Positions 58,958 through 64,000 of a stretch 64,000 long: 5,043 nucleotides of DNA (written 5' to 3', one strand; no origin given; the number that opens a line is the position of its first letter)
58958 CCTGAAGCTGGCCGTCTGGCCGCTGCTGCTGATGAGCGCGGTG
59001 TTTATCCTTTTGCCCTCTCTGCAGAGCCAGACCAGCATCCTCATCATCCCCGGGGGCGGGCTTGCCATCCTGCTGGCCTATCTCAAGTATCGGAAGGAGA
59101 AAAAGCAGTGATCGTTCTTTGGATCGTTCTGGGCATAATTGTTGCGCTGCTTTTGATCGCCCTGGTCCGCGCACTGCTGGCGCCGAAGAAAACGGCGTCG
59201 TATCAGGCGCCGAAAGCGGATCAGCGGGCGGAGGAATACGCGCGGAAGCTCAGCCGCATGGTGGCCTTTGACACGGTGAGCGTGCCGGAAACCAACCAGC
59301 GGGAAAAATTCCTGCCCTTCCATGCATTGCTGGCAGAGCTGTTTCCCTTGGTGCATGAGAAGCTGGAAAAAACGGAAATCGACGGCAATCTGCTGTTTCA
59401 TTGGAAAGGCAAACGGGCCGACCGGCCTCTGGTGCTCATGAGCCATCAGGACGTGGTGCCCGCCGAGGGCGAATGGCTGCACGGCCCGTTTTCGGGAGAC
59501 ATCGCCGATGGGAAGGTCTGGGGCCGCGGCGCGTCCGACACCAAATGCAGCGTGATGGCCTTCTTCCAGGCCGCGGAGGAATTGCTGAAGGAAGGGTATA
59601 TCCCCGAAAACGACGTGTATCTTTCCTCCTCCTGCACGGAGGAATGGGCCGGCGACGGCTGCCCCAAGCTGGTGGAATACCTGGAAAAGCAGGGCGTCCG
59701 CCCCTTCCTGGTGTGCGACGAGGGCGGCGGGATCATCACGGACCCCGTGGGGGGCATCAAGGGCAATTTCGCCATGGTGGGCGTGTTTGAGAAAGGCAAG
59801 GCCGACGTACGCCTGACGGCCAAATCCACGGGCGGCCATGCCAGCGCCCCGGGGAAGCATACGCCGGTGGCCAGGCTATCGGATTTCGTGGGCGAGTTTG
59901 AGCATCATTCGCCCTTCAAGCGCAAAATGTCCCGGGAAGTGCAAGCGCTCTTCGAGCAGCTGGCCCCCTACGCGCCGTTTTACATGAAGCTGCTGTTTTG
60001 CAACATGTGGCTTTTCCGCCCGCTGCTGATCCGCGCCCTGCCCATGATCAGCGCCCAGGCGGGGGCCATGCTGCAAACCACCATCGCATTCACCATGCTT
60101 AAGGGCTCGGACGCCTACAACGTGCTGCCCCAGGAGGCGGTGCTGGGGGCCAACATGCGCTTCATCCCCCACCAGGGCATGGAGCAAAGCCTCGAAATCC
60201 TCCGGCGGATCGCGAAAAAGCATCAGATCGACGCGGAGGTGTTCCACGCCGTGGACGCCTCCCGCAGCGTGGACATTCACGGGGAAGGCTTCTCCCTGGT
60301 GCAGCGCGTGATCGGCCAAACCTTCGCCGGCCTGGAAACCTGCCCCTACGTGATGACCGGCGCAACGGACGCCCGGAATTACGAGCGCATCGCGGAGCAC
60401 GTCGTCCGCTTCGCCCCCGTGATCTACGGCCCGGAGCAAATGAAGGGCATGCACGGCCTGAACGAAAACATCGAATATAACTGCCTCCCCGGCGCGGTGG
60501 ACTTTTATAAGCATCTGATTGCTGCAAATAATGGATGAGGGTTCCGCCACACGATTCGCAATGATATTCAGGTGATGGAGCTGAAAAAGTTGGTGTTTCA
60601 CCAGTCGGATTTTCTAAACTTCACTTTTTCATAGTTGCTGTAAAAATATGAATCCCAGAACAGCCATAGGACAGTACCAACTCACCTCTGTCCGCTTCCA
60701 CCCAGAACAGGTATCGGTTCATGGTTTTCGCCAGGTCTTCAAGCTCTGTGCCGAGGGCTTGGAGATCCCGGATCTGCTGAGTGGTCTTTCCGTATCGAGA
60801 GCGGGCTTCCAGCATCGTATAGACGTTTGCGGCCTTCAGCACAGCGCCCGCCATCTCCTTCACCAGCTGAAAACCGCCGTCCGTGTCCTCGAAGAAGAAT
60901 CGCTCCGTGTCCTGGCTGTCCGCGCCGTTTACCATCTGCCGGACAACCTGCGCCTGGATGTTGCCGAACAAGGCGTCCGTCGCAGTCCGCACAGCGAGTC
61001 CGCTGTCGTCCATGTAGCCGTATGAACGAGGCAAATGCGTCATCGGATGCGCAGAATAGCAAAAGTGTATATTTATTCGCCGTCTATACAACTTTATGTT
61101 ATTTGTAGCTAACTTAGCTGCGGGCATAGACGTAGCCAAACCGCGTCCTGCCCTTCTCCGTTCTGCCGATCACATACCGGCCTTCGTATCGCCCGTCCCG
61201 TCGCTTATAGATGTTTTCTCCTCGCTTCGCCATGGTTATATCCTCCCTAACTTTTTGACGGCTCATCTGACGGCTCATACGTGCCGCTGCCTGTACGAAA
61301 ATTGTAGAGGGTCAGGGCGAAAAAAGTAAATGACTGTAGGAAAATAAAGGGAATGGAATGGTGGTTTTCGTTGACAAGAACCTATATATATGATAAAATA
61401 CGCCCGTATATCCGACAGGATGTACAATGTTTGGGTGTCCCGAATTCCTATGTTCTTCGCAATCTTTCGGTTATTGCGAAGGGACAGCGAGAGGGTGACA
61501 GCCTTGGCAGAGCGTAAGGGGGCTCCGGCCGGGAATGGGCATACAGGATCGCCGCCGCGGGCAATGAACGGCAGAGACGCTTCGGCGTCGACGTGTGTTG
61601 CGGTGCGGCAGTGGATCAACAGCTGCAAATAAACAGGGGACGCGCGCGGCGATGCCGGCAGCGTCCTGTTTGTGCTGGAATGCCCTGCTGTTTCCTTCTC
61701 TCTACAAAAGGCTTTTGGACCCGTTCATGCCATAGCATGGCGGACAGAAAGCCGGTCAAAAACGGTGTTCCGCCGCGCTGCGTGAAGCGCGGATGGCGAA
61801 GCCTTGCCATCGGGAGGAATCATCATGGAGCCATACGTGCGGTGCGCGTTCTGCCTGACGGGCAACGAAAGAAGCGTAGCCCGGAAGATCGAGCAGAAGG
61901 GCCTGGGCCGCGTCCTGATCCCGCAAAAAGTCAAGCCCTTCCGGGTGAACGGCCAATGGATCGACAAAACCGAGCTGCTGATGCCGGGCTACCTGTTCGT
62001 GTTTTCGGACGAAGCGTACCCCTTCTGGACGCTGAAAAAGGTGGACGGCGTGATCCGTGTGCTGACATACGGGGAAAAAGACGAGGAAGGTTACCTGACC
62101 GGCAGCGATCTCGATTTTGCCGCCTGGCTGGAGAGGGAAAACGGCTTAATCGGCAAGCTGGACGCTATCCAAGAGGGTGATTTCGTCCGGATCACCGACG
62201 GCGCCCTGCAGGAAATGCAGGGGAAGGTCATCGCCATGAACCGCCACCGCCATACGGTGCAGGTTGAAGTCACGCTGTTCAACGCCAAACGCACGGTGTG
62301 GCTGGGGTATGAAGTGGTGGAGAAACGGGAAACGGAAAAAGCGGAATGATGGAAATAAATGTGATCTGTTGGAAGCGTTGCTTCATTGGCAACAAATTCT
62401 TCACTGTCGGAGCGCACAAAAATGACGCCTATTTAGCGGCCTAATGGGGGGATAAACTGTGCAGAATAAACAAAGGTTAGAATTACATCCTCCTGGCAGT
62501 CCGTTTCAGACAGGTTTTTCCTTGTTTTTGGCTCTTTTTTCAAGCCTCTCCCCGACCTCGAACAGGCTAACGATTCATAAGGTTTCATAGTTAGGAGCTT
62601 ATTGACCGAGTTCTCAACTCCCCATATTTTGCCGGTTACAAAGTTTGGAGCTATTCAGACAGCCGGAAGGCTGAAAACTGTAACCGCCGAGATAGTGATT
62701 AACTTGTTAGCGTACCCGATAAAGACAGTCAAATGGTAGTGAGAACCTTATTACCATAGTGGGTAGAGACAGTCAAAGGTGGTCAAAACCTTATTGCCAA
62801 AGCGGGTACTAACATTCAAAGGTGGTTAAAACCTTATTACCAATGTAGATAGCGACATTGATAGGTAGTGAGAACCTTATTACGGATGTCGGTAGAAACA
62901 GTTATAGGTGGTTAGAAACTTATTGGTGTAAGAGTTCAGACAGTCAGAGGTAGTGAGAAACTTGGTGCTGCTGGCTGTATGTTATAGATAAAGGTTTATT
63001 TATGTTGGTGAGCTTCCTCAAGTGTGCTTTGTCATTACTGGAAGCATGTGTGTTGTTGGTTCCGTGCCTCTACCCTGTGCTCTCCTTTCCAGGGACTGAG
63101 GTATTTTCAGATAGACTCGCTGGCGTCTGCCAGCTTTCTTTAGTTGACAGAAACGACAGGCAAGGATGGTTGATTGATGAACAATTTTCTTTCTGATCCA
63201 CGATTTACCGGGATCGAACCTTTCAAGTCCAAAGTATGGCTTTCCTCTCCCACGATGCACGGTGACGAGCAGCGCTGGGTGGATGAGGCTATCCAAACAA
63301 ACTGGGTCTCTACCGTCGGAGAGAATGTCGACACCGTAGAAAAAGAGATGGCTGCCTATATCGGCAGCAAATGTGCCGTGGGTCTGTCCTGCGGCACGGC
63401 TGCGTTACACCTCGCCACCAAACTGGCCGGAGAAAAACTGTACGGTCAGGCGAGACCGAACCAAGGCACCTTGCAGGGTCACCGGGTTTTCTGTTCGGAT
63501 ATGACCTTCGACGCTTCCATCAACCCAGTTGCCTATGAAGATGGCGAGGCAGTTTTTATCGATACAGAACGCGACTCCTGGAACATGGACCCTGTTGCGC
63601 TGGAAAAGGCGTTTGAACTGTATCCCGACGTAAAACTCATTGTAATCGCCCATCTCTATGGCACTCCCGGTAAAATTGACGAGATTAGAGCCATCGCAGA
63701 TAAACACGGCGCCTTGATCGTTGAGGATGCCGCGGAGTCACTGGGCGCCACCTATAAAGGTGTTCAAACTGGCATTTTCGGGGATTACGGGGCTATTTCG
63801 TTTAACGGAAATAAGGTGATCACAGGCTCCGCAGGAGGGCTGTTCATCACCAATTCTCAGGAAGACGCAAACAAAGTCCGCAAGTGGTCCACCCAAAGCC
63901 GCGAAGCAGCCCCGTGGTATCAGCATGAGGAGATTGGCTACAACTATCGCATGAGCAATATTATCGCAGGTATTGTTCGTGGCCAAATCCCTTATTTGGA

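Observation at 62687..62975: Array of phased 43-nt tandem repeats with ops-like GGTAG motifs in the leader between a NusG paralog and a polysaccharide operon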

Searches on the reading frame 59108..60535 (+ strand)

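Call 10: search_protein_families(library=pfam, proteins=[window:59108-60535:+], max_evalue=0.01)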
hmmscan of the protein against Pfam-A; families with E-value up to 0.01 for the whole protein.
window:59108-60535:+ (476 aa): 3 families
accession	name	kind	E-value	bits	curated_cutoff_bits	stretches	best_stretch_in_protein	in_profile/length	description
PF01546.33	Peptidase_M20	-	1.1e-26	94.5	24.6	1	110-472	2-205/206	Peptidase family M20/M25/M40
PF07687.19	M20_dimer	-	4.2e-09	36.8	21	1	228-374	3-104/107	Peptidase dimerisation domain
PF04389.22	Peptidase_M28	-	0.00035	20.8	21.3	1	94-185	1-73/193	Peptidase family M28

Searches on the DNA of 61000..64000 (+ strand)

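Call 5: search_rna_families(source=window, start=61000, end=64000, threshold=evalue, max_evalue=10, show_alignments=3)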
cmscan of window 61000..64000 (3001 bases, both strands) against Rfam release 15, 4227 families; matches with E-value up to 10: 5.
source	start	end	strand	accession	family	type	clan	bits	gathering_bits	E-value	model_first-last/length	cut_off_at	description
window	61725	61802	+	RF03052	RAGATH-28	Gene; sRNA;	-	21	45.3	1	1-85/85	no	RAGATH-28 RNA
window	61501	61643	-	RF02177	SMCR2_1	Gene; lncRNA;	-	15.7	50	8.8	1-159/159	no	Smith-Magenis syndrome chromosome region, candidate 2 conserved region 1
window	61265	61338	-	RF02301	TtnuCD25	Gene; snRNA; snoRNA; CD-box;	-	15.5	85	7.2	1-89/89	no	Tetrahymena snoRNA TtnuCD25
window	61331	61381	+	RF02158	NPPA-AS1_3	Gene; lncRNA;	-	13.6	55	8.6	1-108/108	no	NPPA antisense RNA 1 conserved region 3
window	61525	61682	+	RF02886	npcTB_6715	Gene; sRNA;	-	12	72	7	1-212/212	no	Mycobacterium sRNA 6715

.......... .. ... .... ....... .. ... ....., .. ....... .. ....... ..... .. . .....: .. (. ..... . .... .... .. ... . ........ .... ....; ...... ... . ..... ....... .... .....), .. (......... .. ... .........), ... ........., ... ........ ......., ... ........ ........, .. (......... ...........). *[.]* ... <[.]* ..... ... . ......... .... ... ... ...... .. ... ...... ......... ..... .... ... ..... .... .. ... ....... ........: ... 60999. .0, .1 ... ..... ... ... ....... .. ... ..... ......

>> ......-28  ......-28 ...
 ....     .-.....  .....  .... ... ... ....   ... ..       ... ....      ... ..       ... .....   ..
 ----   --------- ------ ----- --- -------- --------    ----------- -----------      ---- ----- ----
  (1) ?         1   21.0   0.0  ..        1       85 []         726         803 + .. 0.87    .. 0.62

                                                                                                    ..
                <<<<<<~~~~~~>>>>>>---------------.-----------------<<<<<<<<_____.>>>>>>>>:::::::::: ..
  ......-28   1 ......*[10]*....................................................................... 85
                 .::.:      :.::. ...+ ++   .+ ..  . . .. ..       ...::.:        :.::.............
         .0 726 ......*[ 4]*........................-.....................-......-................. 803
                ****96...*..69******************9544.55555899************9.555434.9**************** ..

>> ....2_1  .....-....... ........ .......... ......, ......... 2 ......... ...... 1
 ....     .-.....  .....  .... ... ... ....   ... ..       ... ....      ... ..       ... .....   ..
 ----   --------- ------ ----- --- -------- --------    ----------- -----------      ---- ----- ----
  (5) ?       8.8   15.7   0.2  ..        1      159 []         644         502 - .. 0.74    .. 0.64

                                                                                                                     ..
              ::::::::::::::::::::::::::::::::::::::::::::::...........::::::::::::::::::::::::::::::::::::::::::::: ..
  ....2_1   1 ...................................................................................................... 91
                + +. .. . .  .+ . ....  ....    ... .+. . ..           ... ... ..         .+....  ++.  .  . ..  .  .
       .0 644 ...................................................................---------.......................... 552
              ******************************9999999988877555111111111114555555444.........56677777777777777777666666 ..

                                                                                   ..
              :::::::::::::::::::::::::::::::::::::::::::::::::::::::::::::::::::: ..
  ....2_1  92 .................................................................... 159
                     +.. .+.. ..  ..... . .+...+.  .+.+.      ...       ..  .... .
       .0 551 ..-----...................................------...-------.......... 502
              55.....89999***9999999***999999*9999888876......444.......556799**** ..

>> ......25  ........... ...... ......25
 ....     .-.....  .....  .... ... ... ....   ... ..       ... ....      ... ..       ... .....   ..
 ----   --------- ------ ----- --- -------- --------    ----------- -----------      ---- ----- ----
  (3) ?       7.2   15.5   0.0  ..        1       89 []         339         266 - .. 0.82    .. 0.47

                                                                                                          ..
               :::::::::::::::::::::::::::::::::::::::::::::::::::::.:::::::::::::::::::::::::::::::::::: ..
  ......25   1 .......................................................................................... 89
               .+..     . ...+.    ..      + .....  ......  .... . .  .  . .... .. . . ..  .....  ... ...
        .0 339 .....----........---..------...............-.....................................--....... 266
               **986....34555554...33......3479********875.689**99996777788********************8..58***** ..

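Call 57: search_rna_families(sources=[L011, L014, L015, L019, L023, L024, L025, L028], threshold=evalue, max_evalue=1)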
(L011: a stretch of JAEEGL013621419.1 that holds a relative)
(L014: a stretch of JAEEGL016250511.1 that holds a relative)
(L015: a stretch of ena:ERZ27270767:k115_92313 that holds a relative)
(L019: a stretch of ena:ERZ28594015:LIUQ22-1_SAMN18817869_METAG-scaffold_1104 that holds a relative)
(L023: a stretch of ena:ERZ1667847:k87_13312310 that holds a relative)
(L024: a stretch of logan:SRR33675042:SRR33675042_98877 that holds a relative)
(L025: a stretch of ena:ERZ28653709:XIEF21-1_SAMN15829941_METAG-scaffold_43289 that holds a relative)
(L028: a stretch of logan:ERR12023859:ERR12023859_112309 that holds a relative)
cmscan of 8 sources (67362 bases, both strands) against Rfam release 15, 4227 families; matches with E-value up to 1: 1.
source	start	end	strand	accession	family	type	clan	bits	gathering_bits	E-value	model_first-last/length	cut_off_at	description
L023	2151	2228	+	RF03052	RAGATH-28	Gene; sRNA;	-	30.6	45.3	0.22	1-85/85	no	RAGATH-28 RNA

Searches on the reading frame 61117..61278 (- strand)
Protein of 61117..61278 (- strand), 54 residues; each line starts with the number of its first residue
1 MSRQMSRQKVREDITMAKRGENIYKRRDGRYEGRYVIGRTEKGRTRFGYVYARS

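Call 102: search_protein_families(library=pfam, proteins=[window:61117-61278:-], max_evalue=0.1)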
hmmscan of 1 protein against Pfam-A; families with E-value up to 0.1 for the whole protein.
window:61117-61278:- (54 aa): 0 families
